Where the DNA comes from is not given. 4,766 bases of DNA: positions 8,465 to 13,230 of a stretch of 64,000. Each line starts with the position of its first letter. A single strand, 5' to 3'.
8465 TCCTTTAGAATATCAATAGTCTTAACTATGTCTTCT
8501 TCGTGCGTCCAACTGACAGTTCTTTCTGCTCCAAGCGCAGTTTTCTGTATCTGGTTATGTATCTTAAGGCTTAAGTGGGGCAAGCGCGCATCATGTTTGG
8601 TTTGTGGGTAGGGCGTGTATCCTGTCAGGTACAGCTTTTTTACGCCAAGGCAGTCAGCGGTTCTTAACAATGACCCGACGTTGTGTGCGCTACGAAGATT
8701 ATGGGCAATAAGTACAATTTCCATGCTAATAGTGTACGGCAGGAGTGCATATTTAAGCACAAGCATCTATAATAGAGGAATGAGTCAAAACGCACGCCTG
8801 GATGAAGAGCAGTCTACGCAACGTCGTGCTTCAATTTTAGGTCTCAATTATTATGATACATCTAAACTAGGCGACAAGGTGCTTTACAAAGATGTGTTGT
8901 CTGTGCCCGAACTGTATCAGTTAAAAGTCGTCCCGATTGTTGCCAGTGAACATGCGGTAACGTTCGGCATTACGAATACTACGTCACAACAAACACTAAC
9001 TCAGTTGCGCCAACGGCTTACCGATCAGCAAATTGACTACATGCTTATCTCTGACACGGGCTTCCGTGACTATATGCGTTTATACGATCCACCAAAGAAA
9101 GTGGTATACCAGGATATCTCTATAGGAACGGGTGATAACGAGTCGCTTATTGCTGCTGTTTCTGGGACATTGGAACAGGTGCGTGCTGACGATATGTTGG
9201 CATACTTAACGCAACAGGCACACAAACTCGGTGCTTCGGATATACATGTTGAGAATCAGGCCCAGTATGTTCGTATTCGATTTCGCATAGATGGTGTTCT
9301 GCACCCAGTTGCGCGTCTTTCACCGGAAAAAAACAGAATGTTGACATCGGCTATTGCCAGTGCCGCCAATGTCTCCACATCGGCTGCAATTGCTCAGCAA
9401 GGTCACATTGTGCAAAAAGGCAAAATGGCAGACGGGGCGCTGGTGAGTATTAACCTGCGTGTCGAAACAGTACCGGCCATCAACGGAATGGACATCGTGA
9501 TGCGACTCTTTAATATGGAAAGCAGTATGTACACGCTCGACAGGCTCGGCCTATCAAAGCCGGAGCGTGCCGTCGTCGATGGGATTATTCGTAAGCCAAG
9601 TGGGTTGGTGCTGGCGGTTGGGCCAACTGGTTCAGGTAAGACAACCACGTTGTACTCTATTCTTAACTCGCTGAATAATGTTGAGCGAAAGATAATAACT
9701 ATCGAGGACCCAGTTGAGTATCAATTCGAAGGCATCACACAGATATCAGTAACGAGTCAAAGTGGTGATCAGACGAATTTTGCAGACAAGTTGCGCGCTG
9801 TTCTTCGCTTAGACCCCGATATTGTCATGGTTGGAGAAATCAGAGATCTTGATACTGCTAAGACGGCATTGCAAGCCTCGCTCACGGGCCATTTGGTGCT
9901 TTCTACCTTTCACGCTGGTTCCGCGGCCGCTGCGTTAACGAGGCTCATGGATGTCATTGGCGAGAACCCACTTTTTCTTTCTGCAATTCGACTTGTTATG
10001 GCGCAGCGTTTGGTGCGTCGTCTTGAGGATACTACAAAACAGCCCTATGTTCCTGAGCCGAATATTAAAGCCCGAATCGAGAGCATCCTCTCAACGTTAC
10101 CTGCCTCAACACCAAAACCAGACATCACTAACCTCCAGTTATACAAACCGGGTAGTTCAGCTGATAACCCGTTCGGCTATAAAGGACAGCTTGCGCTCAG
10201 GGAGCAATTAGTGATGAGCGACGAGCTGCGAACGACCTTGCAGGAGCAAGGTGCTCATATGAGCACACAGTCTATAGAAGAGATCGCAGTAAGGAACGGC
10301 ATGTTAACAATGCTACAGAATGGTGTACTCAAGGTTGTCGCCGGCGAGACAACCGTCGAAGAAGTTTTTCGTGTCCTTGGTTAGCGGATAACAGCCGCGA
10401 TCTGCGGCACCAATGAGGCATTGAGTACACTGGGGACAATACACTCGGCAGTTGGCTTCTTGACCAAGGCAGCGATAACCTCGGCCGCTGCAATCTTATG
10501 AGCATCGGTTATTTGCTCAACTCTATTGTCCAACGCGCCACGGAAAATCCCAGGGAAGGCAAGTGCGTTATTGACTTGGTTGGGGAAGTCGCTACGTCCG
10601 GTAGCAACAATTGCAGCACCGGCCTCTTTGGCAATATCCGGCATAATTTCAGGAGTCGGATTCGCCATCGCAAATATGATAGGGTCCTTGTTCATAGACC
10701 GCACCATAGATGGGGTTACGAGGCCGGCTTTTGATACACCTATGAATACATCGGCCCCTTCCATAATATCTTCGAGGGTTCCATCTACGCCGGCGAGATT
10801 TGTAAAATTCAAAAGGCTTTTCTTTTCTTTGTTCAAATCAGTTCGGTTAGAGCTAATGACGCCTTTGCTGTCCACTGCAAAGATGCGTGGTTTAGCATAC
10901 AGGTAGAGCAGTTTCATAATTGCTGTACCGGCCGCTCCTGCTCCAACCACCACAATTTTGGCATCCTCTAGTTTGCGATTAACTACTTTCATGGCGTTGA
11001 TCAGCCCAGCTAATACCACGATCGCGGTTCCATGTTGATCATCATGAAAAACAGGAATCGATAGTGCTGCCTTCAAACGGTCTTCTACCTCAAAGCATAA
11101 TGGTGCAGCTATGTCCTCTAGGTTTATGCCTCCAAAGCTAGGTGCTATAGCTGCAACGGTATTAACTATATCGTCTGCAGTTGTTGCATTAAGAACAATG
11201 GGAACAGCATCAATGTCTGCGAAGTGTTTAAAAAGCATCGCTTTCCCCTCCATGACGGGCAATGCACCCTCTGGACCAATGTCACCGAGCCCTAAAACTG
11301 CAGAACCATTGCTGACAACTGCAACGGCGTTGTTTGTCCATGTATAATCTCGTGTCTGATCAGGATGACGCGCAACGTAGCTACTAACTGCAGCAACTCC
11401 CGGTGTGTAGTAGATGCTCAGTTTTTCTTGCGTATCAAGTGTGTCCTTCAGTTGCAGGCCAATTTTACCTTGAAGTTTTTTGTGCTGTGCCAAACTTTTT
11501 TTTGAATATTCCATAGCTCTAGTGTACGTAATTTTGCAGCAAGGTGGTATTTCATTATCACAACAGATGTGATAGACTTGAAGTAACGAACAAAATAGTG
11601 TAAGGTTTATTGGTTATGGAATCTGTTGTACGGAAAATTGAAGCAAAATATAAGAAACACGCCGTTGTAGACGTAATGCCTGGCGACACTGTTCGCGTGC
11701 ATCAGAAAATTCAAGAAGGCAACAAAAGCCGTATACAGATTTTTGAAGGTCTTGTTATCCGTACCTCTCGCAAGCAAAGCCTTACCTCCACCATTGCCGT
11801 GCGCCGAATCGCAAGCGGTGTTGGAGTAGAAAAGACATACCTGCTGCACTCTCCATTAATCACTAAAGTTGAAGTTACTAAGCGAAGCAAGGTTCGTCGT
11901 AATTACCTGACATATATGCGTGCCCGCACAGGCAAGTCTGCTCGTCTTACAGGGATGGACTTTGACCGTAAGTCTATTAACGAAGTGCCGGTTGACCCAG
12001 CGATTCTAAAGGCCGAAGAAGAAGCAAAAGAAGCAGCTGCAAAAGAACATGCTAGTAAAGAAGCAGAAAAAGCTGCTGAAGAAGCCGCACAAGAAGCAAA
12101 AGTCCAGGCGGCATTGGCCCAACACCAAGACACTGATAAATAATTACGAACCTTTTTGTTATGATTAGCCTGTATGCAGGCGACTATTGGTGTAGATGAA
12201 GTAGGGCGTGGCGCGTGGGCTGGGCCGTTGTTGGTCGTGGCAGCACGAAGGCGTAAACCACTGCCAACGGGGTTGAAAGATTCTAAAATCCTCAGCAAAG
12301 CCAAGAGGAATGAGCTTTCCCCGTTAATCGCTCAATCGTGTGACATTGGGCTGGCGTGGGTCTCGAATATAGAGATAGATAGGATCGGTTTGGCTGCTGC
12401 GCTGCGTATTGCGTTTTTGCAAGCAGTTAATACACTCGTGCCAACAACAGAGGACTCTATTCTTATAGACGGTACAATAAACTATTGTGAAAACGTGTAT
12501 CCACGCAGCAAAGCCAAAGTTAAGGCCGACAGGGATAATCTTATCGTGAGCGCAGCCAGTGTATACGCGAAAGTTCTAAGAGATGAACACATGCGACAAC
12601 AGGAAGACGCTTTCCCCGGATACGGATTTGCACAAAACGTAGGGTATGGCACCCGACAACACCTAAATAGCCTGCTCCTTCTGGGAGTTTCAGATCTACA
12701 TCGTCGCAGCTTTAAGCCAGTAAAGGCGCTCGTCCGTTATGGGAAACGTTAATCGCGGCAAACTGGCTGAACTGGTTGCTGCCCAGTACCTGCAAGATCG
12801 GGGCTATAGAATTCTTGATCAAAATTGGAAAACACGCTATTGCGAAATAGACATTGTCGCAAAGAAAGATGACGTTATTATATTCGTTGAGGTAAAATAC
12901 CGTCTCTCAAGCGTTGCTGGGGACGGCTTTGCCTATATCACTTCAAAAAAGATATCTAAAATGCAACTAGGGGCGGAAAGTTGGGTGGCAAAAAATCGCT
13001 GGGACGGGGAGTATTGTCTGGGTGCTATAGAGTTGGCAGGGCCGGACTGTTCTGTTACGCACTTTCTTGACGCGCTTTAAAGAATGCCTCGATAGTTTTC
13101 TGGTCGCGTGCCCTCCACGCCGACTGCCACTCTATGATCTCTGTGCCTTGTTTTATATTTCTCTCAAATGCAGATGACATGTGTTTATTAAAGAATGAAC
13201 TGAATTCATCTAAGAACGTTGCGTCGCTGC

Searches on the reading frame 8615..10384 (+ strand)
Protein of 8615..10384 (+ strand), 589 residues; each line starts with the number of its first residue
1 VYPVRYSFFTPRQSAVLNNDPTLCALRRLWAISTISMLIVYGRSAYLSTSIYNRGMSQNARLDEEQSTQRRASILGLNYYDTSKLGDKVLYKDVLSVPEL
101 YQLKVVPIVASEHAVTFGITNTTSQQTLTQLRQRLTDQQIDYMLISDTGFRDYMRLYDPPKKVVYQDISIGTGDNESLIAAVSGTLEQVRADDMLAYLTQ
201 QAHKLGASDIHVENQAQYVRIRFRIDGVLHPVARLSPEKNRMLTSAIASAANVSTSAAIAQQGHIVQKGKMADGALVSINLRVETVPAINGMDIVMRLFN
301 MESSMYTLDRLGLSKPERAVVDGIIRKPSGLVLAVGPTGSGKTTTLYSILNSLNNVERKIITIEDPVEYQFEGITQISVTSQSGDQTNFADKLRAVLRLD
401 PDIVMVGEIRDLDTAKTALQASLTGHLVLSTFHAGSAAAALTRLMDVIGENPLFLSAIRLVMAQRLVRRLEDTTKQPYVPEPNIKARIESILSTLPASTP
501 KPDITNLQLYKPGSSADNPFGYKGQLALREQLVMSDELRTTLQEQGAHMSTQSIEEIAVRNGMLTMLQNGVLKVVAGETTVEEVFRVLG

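Call 10: search_protein_families(library=pfam, proteins=[window:8615-10384:+], max_evalue=0.00001)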
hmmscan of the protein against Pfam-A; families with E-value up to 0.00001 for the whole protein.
window:8615-10384:+ (589 aa): 1 family
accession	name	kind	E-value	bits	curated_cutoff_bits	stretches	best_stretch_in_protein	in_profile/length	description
PF00437.27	T2SSE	-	7.2e-89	298.4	24.9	1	196-586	13-370/370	Type II/IV secretion system protein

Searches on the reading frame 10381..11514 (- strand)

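Call 10: search_protein_families(library=pfam, proteins=[window:10381-11514:-], max_evalue=0.00001)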
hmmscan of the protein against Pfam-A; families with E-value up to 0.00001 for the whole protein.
window:10381-11514:- (377 aa): 2 families
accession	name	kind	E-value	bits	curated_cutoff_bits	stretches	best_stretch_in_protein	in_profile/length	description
PF00390.24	malic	-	6.5e-28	98.2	23.1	1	21-148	7-182/182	Malic enzyme, N-terminal domain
PF03949.21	Malic_M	-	5.7e-27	95.1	23.5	1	162-366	3-242/258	Malic enzyme, NAD binding domain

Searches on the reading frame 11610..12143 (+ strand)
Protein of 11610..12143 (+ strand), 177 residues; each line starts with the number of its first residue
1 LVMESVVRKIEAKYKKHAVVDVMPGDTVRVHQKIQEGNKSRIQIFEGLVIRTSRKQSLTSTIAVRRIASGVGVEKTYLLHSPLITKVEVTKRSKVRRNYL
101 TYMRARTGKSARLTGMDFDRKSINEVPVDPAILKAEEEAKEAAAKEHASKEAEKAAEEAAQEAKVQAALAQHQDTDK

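Call 10: search_protein_families(library=pfam, proteins=[window:11610-12143:+], max_evalue=0.00001)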
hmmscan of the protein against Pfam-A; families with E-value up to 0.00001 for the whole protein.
window:11610-12143:+ (177 aa): 1 family
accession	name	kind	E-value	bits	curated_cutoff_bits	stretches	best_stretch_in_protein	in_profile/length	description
PF01245.26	Ribosomal_L19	-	1.2e-35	122.2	22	1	6-113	2-108/111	Ribosomal protein L19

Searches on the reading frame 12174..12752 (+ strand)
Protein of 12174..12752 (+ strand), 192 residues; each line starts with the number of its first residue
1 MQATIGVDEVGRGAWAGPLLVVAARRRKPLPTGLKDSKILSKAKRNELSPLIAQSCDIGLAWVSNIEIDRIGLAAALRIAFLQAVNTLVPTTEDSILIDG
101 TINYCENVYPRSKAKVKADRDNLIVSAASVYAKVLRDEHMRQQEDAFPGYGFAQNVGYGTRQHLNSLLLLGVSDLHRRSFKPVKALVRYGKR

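Call 10: search_protein_families(library=pfam, proteins=[window:12174-12752:+], max_evalue=0.00001)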
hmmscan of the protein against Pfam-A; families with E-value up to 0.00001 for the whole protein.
window:12174-12752:+ (192 aa): 1 family
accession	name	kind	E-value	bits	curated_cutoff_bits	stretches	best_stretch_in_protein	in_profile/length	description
PF01351.25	RNase_HII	-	8.9e-32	111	25.8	1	5-182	1-198/199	Ribonuclease HII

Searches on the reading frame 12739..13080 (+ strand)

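Call 11: search_protein_families(library=pfam, proteins=[window:12739-13080:+], max_evalue=0.00001)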
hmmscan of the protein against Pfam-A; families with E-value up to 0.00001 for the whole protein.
window:12739-13080:+ (113 aa): 1 family
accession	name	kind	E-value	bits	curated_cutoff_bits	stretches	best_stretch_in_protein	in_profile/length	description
PF02021.23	UPF0102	-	2.1e-21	76.5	23.6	1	10-89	1-76/80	Uncharacterised protein family UPF0102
